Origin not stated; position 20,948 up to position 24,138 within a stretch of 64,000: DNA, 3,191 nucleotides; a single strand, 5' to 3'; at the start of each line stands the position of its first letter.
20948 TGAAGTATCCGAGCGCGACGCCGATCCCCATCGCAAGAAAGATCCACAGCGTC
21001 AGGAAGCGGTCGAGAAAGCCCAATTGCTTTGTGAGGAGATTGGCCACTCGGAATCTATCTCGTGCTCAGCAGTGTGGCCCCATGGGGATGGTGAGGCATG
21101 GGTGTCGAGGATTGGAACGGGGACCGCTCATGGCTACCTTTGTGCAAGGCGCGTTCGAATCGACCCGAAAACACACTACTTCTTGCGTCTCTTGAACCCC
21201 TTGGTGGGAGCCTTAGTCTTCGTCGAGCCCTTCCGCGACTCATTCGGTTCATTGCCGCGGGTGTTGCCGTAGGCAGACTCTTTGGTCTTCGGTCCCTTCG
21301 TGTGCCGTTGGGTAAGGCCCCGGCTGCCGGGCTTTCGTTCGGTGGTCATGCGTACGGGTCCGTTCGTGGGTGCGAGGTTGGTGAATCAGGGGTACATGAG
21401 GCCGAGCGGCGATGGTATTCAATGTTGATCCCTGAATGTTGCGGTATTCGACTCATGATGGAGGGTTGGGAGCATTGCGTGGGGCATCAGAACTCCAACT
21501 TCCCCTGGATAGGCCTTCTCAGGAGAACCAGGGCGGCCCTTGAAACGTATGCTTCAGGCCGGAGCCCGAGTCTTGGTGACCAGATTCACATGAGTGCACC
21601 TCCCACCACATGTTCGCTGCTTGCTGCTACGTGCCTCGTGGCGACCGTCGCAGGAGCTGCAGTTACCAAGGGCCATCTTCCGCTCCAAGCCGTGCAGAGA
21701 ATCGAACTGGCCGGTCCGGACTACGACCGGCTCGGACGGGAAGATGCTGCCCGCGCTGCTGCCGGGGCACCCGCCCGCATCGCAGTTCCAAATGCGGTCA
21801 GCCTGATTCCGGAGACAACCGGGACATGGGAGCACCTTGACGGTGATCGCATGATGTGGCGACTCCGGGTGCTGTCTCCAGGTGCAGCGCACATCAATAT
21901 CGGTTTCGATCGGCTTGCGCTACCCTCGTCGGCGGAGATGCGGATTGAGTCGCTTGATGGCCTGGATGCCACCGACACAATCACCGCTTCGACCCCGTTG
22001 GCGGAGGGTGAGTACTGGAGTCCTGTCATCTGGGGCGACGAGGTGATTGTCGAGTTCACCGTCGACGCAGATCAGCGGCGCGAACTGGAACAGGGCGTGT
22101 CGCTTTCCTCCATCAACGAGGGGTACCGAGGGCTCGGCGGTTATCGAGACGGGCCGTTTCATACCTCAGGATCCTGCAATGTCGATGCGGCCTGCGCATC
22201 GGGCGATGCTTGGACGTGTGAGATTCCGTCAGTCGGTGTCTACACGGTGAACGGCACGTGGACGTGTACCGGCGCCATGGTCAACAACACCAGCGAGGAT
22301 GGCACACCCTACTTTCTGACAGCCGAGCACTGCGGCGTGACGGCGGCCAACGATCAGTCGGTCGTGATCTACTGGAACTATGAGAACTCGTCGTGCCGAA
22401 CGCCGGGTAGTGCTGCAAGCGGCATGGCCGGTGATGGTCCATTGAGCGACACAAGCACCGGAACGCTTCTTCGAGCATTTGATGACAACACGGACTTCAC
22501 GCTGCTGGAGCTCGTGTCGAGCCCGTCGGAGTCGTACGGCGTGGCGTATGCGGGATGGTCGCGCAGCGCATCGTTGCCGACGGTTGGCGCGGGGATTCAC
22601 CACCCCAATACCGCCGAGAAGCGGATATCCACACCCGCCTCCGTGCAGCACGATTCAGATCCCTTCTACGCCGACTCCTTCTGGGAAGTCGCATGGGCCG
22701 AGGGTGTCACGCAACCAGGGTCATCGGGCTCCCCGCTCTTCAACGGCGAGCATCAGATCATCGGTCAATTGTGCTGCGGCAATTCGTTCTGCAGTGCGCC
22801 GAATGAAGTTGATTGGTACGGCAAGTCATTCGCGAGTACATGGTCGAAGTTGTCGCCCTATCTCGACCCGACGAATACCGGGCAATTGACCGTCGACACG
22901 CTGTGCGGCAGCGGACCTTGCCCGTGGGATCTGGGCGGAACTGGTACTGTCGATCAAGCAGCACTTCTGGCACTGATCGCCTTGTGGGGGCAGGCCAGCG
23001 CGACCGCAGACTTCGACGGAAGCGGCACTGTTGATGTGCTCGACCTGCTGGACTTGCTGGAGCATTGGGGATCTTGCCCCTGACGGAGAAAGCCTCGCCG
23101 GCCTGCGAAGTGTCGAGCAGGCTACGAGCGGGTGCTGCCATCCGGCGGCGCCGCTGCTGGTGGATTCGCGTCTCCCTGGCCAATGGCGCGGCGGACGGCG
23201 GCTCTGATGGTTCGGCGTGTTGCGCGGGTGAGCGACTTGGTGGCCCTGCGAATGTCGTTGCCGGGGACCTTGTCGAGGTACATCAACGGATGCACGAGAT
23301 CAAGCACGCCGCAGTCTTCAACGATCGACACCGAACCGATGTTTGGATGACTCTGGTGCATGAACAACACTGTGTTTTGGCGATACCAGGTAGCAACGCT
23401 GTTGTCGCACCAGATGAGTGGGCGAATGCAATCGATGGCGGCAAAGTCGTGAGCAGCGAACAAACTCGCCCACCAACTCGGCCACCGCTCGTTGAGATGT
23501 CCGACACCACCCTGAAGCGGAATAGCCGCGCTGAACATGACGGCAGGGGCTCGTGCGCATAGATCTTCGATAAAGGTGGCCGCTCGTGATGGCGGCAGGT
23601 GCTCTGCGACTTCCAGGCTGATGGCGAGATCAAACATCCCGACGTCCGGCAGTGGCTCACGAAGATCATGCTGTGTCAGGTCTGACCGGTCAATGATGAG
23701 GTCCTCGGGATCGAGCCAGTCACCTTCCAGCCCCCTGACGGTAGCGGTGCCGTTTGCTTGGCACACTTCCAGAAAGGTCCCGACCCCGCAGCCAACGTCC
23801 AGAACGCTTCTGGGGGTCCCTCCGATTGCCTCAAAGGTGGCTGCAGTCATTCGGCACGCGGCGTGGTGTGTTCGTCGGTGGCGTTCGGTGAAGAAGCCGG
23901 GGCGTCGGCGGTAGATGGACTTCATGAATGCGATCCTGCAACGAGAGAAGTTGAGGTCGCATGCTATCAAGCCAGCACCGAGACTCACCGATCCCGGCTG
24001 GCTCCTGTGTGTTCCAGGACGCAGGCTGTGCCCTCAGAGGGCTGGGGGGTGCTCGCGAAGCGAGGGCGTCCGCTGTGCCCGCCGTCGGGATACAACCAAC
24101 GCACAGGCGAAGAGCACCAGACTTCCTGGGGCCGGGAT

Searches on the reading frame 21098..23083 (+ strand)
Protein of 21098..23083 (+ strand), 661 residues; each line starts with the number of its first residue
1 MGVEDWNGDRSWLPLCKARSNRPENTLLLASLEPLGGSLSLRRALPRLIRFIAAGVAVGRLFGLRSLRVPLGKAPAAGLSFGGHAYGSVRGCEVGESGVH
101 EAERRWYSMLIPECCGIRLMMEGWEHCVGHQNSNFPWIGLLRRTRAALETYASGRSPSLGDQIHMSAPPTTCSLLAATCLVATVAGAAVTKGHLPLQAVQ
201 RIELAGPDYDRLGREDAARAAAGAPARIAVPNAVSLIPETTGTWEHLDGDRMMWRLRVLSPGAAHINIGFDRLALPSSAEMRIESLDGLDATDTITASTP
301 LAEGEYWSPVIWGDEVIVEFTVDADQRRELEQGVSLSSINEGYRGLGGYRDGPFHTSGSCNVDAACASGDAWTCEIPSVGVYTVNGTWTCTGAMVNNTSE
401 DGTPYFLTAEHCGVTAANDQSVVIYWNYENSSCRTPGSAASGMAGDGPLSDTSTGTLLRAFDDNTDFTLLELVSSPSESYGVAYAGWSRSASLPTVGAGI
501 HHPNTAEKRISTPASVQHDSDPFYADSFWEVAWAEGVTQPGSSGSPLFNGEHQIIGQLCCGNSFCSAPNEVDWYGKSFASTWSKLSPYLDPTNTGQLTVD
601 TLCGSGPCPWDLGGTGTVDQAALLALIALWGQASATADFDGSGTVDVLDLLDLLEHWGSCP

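Call 29: search_protein_families(library=pfam, proteins=[window:21098-23083:+], max_evalue=0.00001)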
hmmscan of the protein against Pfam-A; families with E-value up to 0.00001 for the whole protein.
window:21098-23083:+ (661 aa): 0 families

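Call 56: search_protein_families(library=pfam, proteins=[window:21098-23083:+], max_evalue=0.01)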
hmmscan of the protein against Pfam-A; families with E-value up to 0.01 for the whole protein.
window:21098-23083:+ (661 aa): 1 family
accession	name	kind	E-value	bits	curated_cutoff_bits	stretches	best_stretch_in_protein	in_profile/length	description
PF13365.12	Trypsin_2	-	2.8e-05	25.3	27.6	1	390-556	1-143/144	Trypsin-like peptidase domain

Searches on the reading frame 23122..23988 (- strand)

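Call 29: search_protein_families(library=pfam, proteins=[window:23122-23988:-], max_evalue=0.00001)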
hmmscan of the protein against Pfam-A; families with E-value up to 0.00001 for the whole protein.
window:23122-23988:- (288 aa): 1 family
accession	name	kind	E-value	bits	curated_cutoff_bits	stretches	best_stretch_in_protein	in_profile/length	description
PF13489.12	Methyltransf_23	-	1.8e-10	41.2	27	1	40-175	5-135/164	Methyltransferase domain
